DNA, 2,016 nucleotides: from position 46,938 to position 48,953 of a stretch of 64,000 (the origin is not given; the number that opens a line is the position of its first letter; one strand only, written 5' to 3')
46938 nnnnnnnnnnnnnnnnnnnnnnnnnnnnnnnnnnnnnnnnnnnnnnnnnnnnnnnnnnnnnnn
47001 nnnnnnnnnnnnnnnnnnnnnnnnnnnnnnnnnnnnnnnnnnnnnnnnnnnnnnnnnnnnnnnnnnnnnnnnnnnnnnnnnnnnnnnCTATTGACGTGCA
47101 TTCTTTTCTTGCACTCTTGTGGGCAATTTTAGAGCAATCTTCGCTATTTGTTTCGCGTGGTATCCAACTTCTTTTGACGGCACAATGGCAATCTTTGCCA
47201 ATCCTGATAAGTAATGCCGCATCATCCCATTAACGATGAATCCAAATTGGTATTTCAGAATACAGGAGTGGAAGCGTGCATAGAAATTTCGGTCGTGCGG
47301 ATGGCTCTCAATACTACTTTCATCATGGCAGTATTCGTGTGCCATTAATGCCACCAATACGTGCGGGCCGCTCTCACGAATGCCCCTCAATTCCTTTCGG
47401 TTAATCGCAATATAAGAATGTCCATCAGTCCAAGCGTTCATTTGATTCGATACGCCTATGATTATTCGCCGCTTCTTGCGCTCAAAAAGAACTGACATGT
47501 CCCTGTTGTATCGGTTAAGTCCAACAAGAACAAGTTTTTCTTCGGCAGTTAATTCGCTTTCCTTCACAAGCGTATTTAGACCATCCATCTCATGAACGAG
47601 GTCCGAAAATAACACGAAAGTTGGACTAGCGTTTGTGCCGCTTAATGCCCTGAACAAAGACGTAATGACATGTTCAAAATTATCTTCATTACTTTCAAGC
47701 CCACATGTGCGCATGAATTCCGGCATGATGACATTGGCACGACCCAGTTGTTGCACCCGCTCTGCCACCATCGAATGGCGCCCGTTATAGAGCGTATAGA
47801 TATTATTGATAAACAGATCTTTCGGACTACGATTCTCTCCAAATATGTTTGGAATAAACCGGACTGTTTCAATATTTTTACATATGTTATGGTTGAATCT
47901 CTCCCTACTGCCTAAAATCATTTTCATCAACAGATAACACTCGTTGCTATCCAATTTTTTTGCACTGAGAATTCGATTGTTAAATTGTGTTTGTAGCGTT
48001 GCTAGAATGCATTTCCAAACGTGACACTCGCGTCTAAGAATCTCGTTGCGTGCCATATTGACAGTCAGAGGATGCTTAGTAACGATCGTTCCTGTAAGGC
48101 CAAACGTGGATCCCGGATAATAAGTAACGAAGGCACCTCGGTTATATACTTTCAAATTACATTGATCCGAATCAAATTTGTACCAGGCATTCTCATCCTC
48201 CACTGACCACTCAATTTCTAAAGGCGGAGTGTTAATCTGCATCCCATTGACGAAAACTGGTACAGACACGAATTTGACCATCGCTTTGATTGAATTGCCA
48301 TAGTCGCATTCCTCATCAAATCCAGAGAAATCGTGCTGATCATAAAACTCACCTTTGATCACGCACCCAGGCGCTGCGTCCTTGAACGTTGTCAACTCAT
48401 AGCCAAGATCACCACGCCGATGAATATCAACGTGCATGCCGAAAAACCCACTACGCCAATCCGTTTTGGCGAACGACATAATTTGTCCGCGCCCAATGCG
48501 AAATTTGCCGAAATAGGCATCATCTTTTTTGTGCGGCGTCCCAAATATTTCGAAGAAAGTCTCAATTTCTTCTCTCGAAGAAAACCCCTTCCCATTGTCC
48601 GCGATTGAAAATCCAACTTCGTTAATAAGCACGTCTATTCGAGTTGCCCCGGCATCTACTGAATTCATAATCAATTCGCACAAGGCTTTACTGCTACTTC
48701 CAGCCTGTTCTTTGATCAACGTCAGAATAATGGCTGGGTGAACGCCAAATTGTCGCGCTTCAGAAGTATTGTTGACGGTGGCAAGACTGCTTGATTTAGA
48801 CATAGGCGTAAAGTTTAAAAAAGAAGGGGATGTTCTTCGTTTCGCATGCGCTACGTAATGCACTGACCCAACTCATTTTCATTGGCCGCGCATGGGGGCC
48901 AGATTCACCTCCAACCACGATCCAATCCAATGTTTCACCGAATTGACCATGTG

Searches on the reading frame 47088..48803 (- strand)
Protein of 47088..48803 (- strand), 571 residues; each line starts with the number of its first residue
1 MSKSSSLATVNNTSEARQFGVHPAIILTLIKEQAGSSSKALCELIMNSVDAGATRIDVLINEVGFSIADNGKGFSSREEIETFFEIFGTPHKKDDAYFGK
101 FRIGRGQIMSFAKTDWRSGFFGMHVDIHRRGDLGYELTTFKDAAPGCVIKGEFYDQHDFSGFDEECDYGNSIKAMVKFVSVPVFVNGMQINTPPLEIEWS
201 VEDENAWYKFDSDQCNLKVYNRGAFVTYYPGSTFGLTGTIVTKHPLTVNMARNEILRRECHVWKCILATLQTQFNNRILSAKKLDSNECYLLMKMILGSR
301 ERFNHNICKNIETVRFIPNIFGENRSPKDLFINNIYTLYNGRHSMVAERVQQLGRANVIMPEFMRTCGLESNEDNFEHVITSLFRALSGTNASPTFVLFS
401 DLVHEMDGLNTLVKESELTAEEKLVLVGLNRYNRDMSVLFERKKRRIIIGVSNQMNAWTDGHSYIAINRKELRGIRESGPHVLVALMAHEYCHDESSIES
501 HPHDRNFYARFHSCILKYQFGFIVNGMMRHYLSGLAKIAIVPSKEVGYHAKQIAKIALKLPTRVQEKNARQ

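Call 3: search_protein_families(library=pfam, proteins=[window:47088-48803:-], max_evalue=0.1)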
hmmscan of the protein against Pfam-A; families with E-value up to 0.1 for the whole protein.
window:47088-48803:- (571 aa): 2 families
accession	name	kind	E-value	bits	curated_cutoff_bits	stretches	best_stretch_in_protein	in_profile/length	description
PF13589.12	HATPase_c_3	-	6.5e-09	36.4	25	1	37-104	3-76/137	Histidine kinase-, DNA gyrase B-, and HSP90-like ATPase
PF02518.31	HATPase_c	-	0.0018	19.1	26.4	1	40-93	9-67/111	Histidine kinase-, DNA gyrase B-, and HSP90-like ATPase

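Call 4: search_protein_families(library=padloc, proteins=[window:47088-48803:-], max_evalue=0.1)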
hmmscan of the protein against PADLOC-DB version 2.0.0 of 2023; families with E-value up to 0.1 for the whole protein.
window:47088-48803:- (571 aa): 2 families
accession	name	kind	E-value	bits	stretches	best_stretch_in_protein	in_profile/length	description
PDLC03970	TmtA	-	0.0035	13.3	1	39-104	64-127/1552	-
PDLC03968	TmtA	-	0.049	9.2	1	37-104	75-143/1486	-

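Call 5: search_protein_families(library=ncbifam, proteins=[window:47088-48803:-], max_evalue=0.1)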
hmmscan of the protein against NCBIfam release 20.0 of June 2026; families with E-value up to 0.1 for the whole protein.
window:47088-48803:- (571 aa): 9 families
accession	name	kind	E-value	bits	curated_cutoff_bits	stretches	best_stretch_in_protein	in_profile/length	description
TIGR00585.2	mutl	equivalog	8.3e-07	28.3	180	1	40-89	24-75/555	DNA mismatch repair endonuclease MutL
NF047352.1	P_loop_sacsin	domain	3.9e-05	24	50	1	40-105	3-67/80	sacsin N-terminal ATP-binding-like domain-containing protein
NF000950.0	PRK00095.1-3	equivalog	0.0002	19.9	756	1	42-94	29-83/641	DNA mismatch repair endonuclease MutL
NF000948.0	PRK00095.1-1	equivalog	0.00039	19.5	701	1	42-76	28-65/625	DNA mismatch repair endonuclease MutL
NF000951.0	PRK00095.2-1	equivalog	0.00059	18.6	391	1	36-78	24-68/559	DNA mismatch repair endonuclease MutL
NF000953.0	PRK00095.2-4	equivalog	0.0012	17.8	693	1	39-77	25-66/611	DNA mismatch repair endonuclease MutL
NF000949.0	PRK00095.1-2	equivalog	0.0016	17.5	750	1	40-77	30-70/634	DNA mismatch repair endonuclease MutL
NF000952.0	PRK00095.2-2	subfamily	0.0067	14.9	840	1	42-90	28-78/623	DNA mismatch repair endonuclease MutL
NF050001.1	restrict_BbrUII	equivalog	0.0068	15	550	1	40-85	24-70/659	BbrUII/HgiDII family restriction enzyme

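Call 10: find_homologous_proteins(query=window:47088-48803:-)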
Query window:47088-48803:- (571 aa): 157 proteins with E <= 0.001 among 6381 candidates; the best 120 are listed.
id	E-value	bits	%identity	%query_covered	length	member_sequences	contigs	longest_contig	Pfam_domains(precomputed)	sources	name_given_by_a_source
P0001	0.0e+0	1321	100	100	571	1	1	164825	PF13589.13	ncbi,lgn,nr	ncbi:MAG: ATP-binding protein [bacterium]|nr:ATP-binding protein [bacterium]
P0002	5.5e-197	674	54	97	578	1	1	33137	PF02518.32,PF13589.13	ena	-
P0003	2.3e-151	523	44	98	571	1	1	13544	PF13589.13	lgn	-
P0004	2.7e-151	523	44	99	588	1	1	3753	PF13589.13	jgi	jgi:hypothetical protein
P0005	3.6e-151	522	47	97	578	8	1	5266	PF13589.13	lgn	-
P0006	5.4e-151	522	44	97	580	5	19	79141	PF13589.13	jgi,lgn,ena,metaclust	metaclust:\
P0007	3.1e-150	519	45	97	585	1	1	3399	PF13589.13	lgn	-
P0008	4.4e-150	519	44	98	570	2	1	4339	PF13589.13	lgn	-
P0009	8.5e-150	518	45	96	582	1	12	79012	PF02518.32,PF13589.13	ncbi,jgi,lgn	-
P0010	6.9e-149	515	45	99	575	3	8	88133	PF02518.32,PF13589.13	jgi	jgi:hypothetical protein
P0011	9.3e-148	511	44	98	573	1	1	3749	PF13589.13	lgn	-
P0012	1.6e-147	510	44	97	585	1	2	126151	PF13589.13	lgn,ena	-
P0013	2.9e-144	500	44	97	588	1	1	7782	PF02518.32,PF13589.13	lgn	-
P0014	3.1e-143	496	43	97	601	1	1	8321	PF13589.13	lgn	-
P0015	8.6e-142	492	45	96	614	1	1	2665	PF02518.32,PF13589.13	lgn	-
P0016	1.1e-141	491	43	97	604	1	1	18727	PF13589.13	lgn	-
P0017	1.4e-139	484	42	97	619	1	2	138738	PF13589.13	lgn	-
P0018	2.9e-137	477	41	96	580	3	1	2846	PF02518.32,PF13589.13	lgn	-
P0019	6.7e-137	475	42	97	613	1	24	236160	PF13589.13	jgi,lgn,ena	-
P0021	2.9e-136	473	42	98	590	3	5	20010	PF02518.32,PF13589.13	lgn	-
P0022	1.7e-135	471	41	97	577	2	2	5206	PF13589.13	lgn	-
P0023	3.6e-135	470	42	98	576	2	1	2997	PF02518.32,PF13589.13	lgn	-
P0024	6.7e-134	465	42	97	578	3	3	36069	PF02518.32,PF13589.13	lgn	-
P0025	3.5e-133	463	41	96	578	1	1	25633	PF13589.13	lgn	-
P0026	5.5e-133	462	42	96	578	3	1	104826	PF02518.32,PF13589.13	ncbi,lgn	ncbi:TPA: ATP-binding protein [Aeromonas veronii]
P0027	1.1e-132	461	40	99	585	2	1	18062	PF13589.13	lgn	-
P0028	2.2e-132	460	44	88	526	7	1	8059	PF02518.32,PF13589.13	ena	-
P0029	5.3e-132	459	40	100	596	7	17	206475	PF02518.32,PF13589.13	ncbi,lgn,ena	-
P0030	5.5e-132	459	43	96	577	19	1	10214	PF13589.13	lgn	-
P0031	5.9e-132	459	41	96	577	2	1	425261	PF02518.32,PF13589.13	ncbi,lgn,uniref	ncbi:ATP-binding protein [Aeromonas sp. 23P]|uniref:ATP-binding protein n=1 Tax=Aeromonas sp. 23P Ta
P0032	1.6e-131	458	41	99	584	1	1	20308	PF13589.13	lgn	-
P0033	5.0e-131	456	39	99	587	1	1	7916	PF13589.13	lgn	-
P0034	7.2e-131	455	41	96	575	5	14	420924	PF02518.32,PF13589.13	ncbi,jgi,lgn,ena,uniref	ncbi:ATP-binding protein [Pseudomonas sp. TSRC2-2]|uniref:ATP-binding protein n=1 Tax=Pseudomonas sp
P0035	8.7e-131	455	41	96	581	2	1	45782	PF13589.13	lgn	-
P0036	1.2e-130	455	41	97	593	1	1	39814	PF13589.13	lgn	-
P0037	2.6e-130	454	40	99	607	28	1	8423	PF02518.32,PF13589.13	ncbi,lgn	-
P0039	2.8e-129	450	42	97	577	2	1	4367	PF13589.13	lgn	-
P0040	3.6e-129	450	41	97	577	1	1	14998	PF13589.13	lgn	-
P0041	3.8e-129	450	41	97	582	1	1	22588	PF13589.13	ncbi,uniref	ncbi:ATP-binding protein [Chromobacterium vaccinii]|uniref:ATP-binding protein n=1 Tax=Chromobacteri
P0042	7.4e-129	449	42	98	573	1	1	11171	PF13589.13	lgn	-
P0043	1.7e-127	444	39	98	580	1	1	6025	PF13589.13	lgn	-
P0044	1.6e-126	441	40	98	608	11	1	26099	PF13589.13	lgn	-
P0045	4.3e-126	440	40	95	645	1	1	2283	PF13589.13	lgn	-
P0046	1.1e-125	438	41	96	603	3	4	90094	PF13589.13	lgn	-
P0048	1.8e-123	431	40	97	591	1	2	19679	PF13589.13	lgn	-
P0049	2.6e-123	431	40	98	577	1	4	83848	PF02518.32,PF13589.13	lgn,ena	-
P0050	5.1e-120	420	40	98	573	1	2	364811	PF13589.13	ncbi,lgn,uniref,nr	ncbi:ATP-binding protein [Vreelandella rituensis]|uniref:Uncharacterized protein n=1 Tax=Vreelandell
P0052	3.4e-118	414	38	99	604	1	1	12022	PF02518.32,PF13589.13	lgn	-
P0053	7.8e-118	412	38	96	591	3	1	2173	PF13589.13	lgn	-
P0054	9.7e-115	402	38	98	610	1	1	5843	PF13589.13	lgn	-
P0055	1.5e-114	402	38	96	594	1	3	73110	PF02518.32,PF13589.13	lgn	-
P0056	2.9e-112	394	38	96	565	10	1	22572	PF13589.13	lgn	-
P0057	1.2e-109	385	37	97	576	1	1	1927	PF13589.13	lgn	-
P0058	9.2e-107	376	38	95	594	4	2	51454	PF13589.13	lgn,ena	-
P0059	1.6e-105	372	37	96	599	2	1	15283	PF02518.32,PF13589.13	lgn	-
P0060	2.0e-103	365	45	72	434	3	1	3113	PF02518.32,PF13589.13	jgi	jgi:hypothetical protein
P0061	2.7e-103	364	37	96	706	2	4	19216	PF13589.13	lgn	-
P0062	1.3e-101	359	38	95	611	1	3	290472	PF13589.13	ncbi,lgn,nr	ncbi:TPA: ATP-binding protein [Pseudomonas aeruginosa]|nr:ATP-binding protein [Pseudomonas aeruginos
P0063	3.0e-101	358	36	96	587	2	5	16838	PF13589.13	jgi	-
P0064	4.2e-101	357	38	92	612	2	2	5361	PF13589.13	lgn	-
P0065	1.7e-100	355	36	99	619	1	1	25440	PF13589.13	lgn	-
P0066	3.6e-100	354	35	100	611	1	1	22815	PF13589.13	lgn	-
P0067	3.6e-97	344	37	96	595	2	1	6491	PF13589.13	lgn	-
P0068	1.0e-96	343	36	95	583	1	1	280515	PF13589.13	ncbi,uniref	ncbi:ATP-binding protein [Pseudomonas sp. NPDC096950]|uniref:ATP-binding protein n=1 Tax=Pseudomonas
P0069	2.0e-96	342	36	96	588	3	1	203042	PF13589.13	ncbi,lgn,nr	ncbi:TPA: ATP-binding protein [Pseudomonas aeruginosa]|nr:ATP-binding protein [Pseudomonas aeruginos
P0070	2.8e-96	341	37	95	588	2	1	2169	PF13589.13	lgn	-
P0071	5.3e-95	337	38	92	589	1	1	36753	PF13589.13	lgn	-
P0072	3.6e-94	334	36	98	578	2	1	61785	PF13589.13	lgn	-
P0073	8.0e-93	330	36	97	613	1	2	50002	PF13589.13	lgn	-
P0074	1.3e-91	326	35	98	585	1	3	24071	PF02518.32,PF13589.13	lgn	-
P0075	3.7e-91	324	36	95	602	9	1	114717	PF02518.32,PF13589.13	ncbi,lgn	ncbi:TPA: ATP-binding protein [Pseudomonas aeruginosa]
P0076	2.1e-90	322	36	95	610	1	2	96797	PF02518.32,PF13589.13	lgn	-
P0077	8.4e-90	320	35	92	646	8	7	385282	PF02518.32,PF13589.13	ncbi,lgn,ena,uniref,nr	ncbi:ATP-binding protein [Pseudomonas aeruginosa]|uniref:ATP-binding protein n=1 Tax=Pseudomonas aer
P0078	4.1e-89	318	35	98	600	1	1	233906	PF02518.32,PF13589.13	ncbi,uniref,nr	ncbi:ATP-binding protein [Pseudomonas sp. Irchel 3E13]|uniref:ATP-binding protein n=1 Tax=Pseudomona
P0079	1.5e-87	312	34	98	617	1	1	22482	PF13589.13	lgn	-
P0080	1.8e-84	302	34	94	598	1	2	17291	PF13589.13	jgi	-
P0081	1.2e-82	296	34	96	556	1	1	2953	PF13589.13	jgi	jgi:Histidine kinase-, DNA gyrase B-, and HSP90-like ATPase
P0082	8.1e-80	287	33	92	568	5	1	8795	PF13589.13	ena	-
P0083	3.9e-79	285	33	90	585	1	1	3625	PF02518.32,PF13589.13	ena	-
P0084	1.0e-77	280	34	88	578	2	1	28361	PF13589.13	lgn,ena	-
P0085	1.0e-77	280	34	92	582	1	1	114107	PF13589.13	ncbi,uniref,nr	ncbi:ATP-binding protein [Paraburkholderia sp. UCT31]|uniref:ATP-binding protein n=1 Tax=Paraburkhol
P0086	4.4e-76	275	34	86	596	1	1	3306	PF13589.13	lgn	-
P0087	9.4e-76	274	34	87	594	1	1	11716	PF13589.13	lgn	-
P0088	1.2e-75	273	35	89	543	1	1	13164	PF13589.13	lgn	-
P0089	1.3e-72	263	32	88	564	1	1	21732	PF13589.13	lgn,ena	-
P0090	5.8e-72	261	33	87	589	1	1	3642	PF13589.13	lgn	-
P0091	9.9e-70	254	34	88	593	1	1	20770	PF13589.13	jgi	-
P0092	5.6e-69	251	31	95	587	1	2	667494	PF13589.13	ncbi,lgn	ncbi:hypothetical protein D3C71_20750 [compost metagenome]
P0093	4.3e-68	248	31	94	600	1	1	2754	PF13589.13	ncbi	-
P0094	9.7e-67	244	32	90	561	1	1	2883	PF13589.13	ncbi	-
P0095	1.6e-66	243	31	96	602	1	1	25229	PF13589.13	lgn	-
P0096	1.7e-65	240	38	42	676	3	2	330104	PF02518.32,PF13589.13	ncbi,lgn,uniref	ncbi:TPA: ATP-binding protein [Acinetobacter baumannii]|uniref:ATP-binding protein n=1 Tax=Acinetoba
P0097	1.8e-65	240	32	91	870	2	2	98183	PF13589.13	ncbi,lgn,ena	-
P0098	4.0e-65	238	31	90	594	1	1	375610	PF13589.13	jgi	jgi:hypothetical protein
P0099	5.1e-65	238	30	88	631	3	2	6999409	PF13589.13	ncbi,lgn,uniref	ncbi:ATP-binding protein [Pseudomonas chlororaphis subsp. aureofaciens]|uniref:ATP-binding protein n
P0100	6.1e-65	238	29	90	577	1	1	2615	PF13589.13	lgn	-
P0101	1.3e-64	237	29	89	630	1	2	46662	PF13589.13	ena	-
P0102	1.5e-64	237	32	90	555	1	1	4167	PF13589.13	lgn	-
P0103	1.8e-64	236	31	91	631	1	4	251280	PF13589.13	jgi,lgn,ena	-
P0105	6.1e-64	235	31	93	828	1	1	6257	PF13589.13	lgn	-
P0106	9.5e-64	234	31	97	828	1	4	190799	PF13589.13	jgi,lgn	jgi:hypothetical protein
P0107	1.1e-63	234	30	88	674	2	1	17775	PF13589.13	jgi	-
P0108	1.2e-63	234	31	95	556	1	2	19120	PF13589.13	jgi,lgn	jgi:hypothetical protein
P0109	1.2e-63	234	32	92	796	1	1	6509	PF02518.32,PF13589.13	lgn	-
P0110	4.8e-63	232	32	93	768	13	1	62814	PF13589.13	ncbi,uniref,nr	ncbi:hypothetical protein GLP30_17165 [Photobacterium phosphoreum]|uniref:ATP-binding protein n=1 Ta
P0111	5.8e-63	231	32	94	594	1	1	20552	PF13589.13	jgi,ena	jgi:hypothetical protein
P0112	6.9e-63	231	30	89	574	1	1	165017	PF13589.13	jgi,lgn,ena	-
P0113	1.6e-61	227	31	98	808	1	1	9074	PF13589.13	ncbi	ncbi:MAG: ATP-binding protein [Pseudomonadota bacterium]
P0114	1.8e-61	226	30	89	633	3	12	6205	PF02518.32,PF13589.13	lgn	-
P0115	2.8e-61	226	29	88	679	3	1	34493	PF13589.13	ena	-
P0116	3.8e-61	225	30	93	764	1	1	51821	PF02518.32,PF13589.13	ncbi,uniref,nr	ncbi:ATP-binding protein [Photobacterium leiognathi]|uniref:ATP-binding protein n=1 Tax=Photobacteri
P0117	8.2e-61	224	32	87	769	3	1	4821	PF02518.32,PF13589.13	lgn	-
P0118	4.6e-60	222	30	94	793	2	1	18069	PF13589.13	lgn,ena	-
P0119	7.3e-60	221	31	91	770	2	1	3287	PF02518.32,PF13589.13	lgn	-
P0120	2.0e-59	220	29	92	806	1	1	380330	PF13589.13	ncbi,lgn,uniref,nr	ncbi:ATP-binding protein [Photobacterium kishitanii]|uniref:Uncharacterized protein n=1 Tax=Photobac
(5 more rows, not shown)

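Call 12: find_related_loci(query=A1, collection=genome_contigs, flank=8000)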
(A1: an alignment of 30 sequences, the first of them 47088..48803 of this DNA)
Query A1 (571 aa) in genome_contigs; peptide patterns used: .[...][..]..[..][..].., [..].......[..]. (x = any residue, [..] = any of these).
130 stretches matched a pattern; 84 encode a relative of the query (tblastn E <= 1e-3); the best 80 are kept; 80 distinct loci.
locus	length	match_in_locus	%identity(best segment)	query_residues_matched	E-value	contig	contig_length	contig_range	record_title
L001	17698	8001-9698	44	15-569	7e-156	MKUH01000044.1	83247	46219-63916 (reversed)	MAG: Candidatus Accumulibacter sp. 66-26 scnpilot_expt_750_p_scaffold_841, whole genome shotgun sequence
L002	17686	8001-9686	45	14-563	2e-153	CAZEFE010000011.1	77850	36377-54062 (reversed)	MAG TPA_asm: uncultured Methylophilaceae bacterium isolate binchicken_co284_174 genome assembly, contig: NODE_533_length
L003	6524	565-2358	41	3-565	1e-147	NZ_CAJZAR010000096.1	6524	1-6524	Paraburkholderia tropica isolate PSP659, whole genome shotgun sequence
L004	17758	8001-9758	39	6-563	9e-138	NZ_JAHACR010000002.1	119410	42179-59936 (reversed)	MAG: Burkholderia sp. isolate L2_041_000G1_dasL2_041_000G1_concoct_54 L2_041_000G1_scaffold_97, whole genome shotgun seq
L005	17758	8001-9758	39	6-563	1e-133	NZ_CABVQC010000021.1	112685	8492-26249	Burkholderia aenigmatica strain LMG 13014, whole genome shotgun sequence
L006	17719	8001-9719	40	6-569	2e-123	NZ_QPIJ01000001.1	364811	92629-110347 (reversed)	Vreelandella rituensis strain TQ8S TQ-8S_scaffold1, whole genome shotgun sequence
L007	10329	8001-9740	35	12-563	4e-101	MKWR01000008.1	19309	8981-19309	MAG: Lysobacterales bacterium 63-13 scnpilot_p_inoc_scaffold_1530, whole genome shotgun sequence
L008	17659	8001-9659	36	13-554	7e-101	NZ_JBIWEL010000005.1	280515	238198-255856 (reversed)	Pseudomonas sp. NPDC096950 NPDC096950_261_H6.ctg-0005, whole genome shotgun sequence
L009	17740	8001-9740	35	10-571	2e-95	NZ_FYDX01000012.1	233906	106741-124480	Pseudomonas sp. Irchel 3E13 isolate Pseudomonas sp. Irchel 3E13, whole genome shotgun sequence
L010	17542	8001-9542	34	8-525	1e-83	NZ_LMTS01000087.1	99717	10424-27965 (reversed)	Variovorax sp. WDL1 contig_17, whole genome shotgun sequence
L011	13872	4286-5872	34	3-540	9e-84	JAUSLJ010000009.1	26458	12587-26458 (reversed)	MAG: Agitococcus sp. isolate E19_concoct.bin.145 E19_k141_106699, whole genome shotgun sequence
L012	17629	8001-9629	31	14-531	6e-82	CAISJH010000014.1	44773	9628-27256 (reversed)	MAG: uncultured beta proteobacterium isolate Loclat_bin-08258 genome assembly, contig: bin-08258:014/862, whole genome s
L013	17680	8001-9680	32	11-556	1e-81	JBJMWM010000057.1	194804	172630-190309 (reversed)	MAG: Steroidobacteraceae bacterium isolate H2_18_all_fractions_metab_conc_22_61_13 k255_5081345, whole genome shotgun se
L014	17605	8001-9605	34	15-535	8e-81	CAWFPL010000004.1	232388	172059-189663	MAG: uncultured proteobacterium isolate MFD01299.bin.1.58 genome assembly, contig: contig_21683, whole genome shotgun se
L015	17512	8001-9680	34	11-556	5e-84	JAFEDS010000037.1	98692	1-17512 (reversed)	MAG: Proteobacteria bacterium isolate SZAS-87 PROT-AMP-1__37__length-98692, whole genome shotgun sequence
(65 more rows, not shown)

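Call 37: predict_structure(alignment_id=A1)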
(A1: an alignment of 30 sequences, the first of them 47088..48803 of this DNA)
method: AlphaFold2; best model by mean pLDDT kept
length: 571 residues; sequences in the alignment: 30
mean_pLDDT: 85.8   pTM: 0.72
mean pLDDT of the five models: 85.8, 84.7, 84.7, 84.2, 83.4
residues with pLDDT >= 90: 320; 70-90: 175; 50-70: 53; < 50: 23
segments of 3 or more residues with pLDDT < 50: 1-9, 159-166, 568-571
pLDDT, mean of each block of 10 residues (from residue 1): 42 81 67 76 89 93 91 81 64 66 66 90 82 80 90 70 52 92 95 96 97 94 93 95 87 83 95 92 90 85 80 92 91 92 89 92 93 95 87 90 84 94 96 96 96 92 95 92 96 88 89 94 95 93 86 81 55 38
secondary structure, 60 per line:
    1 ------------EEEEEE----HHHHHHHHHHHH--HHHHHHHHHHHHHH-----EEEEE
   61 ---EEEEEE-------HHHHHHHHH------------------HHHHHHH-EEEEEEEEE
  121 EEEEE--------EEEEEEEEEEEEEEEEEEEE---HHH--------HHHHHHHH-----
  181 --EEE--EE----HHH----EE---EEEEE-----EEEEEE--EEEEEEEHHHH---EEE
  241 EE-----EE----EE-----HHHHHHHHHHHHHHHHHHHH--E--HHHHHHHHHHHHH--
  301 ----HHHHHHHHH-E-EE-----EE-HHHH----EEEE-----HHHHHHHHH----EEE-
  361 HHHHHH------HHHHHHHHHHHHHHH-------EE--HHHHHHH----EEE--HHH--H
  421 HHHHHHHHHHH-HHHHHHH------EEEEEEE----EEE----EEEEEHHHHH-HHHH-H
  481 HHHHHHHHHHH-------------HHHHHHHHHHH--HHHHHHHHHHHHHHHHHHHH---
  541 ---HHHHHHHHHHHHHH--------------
elements in order: E13-18 H23-34 H37-50 E56-60 E64-69 H77-85 H104-110 E112-125 E134-153 H168-175 E183-185 E206-210 E216-221 E224-230 H231-234 E238-242 H261-280 H286-298 H305-313 H327-330 E335-338 H344-352 E357-359 H361-366 H373-387 H399-405 E410-412 H420-431 H433-439 E446-452 E457-459 E464-468 H469-473 H475-478 H480-491 H505-515 H518-537 H544-557
